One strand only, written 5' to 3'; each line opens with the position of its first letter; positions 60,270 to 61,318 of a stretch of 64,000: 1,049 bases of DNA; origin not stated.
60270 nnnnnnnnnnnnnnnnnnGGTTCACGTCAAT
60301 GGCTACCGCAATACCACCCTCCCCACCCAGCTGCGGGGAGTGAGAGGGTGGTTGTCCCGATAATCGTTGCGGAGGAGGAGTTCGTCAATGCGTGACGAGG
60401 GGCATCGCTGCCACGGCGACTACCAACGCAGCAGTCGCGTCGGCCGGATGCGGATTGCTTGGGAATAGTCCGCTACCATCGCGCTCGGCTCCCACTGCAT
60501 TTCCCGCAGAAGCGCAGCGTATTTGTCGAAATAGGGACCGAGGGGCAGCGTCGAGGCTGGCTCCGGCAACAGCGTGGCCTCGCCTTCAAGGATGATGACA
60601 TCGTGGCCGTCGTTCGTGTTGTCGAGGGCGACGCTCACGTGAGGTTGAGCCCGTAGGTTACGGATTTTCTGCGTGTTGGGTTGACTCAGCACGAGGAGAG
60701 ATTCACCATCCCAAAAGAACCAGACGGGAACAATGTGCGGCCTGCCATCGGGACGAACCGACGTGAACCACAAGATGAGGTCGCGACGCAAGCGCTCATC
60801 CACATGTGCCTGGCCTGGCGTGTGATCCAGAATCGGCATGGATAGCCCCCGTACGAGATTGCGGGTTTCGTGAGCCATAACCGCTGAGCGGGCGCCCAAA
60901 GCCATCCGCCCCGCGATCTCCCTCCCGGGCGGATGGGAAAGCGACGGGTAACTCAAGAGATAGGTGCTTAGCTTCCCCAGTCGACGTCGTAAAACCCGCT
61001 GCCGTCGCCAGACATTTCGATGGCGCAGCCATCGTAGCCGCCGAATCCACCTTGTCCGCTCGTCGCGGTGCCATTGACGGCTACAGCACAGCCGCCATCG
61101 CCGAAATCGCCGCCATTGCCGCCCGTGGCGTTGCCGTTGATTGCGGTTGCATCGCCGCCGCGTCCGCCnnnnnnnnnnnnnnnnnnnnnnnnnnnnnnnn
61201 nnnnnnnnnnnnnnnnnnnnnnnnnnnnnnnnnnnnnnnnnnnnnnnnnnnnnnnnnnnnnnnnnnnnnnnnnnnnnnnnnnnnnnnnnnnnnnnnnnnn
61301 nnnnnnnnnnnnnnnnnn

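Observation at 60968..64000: Protein of more than 1000 aa, about 50% glycine, with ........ micro-repeats organised into a ~182-aa (546-nt) super-repeat; N-terminus off-window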

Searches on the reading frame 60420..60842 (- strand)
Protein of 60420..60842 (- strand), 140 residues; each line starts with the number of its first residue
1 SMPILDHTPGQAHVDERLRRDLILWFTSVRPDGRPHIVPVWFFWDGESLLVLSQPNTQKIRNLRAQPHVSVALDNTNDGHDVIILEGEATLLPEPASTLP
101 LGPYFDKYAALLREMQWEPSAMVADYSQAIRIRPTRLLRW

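Call 13: find_related_loci(query=window:60420-60842:-, collection=genome_contigs, flank=10000)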
Query window:60420-60842:- (140 aa) in genome_contigs; peptide patterns used: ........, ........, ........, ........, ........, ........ (x = any residue, [..] = any of these).
81 stretches matched a pattern; 10 encode a relative of the query (tblastn E <= 1e-3); 10 distinct loci.
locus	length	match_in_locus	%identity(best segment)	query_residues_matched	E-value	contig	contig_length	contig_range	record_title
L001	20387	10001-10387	56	12-140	1e-49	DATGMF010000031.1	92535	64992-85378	MAG TPA_asm: Ktedonosporobacter sp. isolate SMAG_U9905 k141_488362, whole genome shotgun sequence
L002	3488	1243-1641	50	8-140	2e-46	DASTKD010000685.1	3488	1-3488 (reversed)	MAG TPA_asm: Ktedonobacteraceae bacterium isolate SMAG_U1932 k141_802879, whole genome shotgun sequence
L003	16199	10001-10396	50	9-140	2e-45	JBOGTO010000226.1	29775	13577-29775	MAG: Ktedonobacteraceae bacterium isolate TC-B4_metabat2.bin.17 k127_80529, whole genome shotgun sequence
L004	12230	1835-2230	47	9-140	6e-45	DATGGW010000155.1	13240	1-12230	MAG TPA_asm: Ktedonobacteraceae bacterium isolate SMAG_U9764 k141_344806, whole genome shotgun sequence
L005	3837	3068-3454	43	12-140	1e-39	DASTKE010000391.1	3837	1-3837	MAG TPA_asm: Ktedonobacteraceae bacterium isolate SMAG_U1933 k141_1477106, whole genome shotgun sequence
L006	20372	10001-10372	42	13-136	4e-30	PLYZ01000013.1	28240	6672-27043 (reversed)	MAG: Candidatus Dormiibacterota bacterium isolate palsa_870 73.20120700_P3D.214_contig_265409, whole genome shotgun sequ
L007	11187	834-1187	42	23-140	2e-28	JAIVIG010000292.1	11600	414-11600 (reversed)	MAG: Actinomycetota bacterium isolate MAG54 MTG54_3113, whole genome shotgun sequence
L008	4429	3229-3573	39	23-137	1e-26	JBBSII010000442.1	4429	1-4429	MAG: Thermomicrobiales bacterium isolate LS3_sbin.30 LS3_sbin.30_K_929595_L_4429_cov_36.2029, whole genome shotgun seque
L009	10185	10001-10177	63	11-69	4e-24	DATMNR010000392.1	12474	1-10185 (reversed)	MAG TPA_asm: Ktedonobacteraceae bacterium isolate SMAG_U12855 k141_979176, whole genome shotgun sequence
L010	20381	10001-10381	38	18-140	7e-23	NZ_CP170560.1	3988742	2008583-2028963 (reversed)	Cnuibacter sp. UC19_7 chromosome, complete genome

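Call 75: find_encoding_contigs(protein=window:60420-60839:-, flank=10000, max_places=3)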
Protein window:60420-60839:- (139 aa): no gene with exactly this product is on record in the collection.

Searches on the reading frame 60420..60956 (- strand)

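Call 28: search_protein_families(library=pfam, proteins=[window:60420-60956:-], max_evalue=0.00001)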
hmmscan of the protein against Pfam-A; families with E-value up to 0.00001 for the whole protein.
window:60420-60956:- (178 aa): 1 family
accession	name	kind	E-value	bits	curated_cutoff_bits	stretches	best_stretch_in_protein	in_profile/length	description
PF01243.27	PNPOx_N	-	2.2e-16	60.7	28.1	1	51-175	4-116/120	Pyridoxamine 5'-phosphate oxidase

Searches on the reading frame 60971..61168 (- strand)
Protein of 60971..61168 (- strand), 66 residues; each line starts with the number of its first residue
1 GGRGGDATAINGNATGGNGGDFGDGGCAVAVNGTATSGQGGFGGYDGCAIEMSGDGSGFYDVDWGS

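Call 33: find_related_loci(query=A1, collection=metagenome_contigs, flank=10000)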
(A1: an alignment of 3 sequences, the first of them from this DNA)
Query A1 (66 aa) in metagenome_contigs; peptide patterns used: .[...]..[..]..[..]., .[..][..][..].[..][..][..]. (x = any residue, [..] = any of these).
600 stretches matched a pattern (row limit reached: there are more); 1 encode a relative of the query (tblastn E <= 1e-3); 1 distinct loci.
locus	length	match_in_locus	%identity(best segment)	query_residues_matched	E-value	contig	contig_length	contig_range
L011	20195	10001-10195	86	1-65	1e-17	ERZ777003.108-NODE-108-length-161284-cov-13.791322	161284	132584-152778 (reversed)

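Call 52: search_protein_families(library=pfam, proteins=[L011:6224-10198:+, L011:2270-3547:+, L011:3729-4397:+, L011:4563-5945:+, L011:3-1322:-, L011:11666-12562:-], max_evalue=0.01)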
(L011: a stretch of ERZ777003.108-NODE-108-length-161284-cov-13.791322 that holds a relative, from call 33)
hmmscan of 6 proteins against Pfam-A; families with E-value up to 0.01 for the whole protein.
L011:6224-10198:+ (1325 aa): 0 families

L011:2270-3547:+ (426 aa): 3 families
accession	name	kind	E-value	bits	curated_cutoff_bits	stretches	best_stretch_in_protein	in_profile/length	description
PF07883.17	Cupin_2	-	2.2e-14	53.3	27.2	1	64-103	2-41/70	Cupin domain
PF08239.17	SH3_3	-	1.3e-10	41.7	27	1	365-423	1-53/54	Bacterial SH3 domain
PF00190.28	Cupin_1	-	1.1e-05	25.5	22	1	62-154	35-113/151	Cupin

L011:3729-4397:+ (223 aa): 1 family
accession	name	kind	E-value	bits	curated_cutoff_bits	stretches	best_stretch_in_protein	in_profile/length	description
PF11611.13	DUF4352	-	0.0039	17.9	25.9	1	85-160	38-112/122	Domain of unknown function (DUF4352)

L011:4563-5945:+ (461 aa): 2 families
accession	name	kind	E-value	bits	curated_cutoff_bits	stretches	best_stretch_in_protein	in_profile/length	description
PF13088.12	BNR_2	-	0.0001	22.2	31.4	0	278-369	193-277/277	BNR repeat-like domain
PF04616.20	Glyco_hydro_43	-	0.00041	20.2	32.2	0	122-197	69-144/288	Glycosyl hydrolases family 43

L011:3-1322:- (440 aa): 0 families

L011:11666-12562:- (298 aa): 2 families
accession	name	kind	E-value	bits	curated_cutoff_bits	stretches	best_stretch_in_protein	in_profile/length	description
PF01478.23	Peptidase_A24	-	1.2e-06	29.3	26.5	1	156-267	1-103/104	Type IV leader peptidase family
PF06750.18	A24_N_bact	-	0.0081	16.6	23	0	90-145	27-83/84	Bacterial Peptidase A24 N-terminal domain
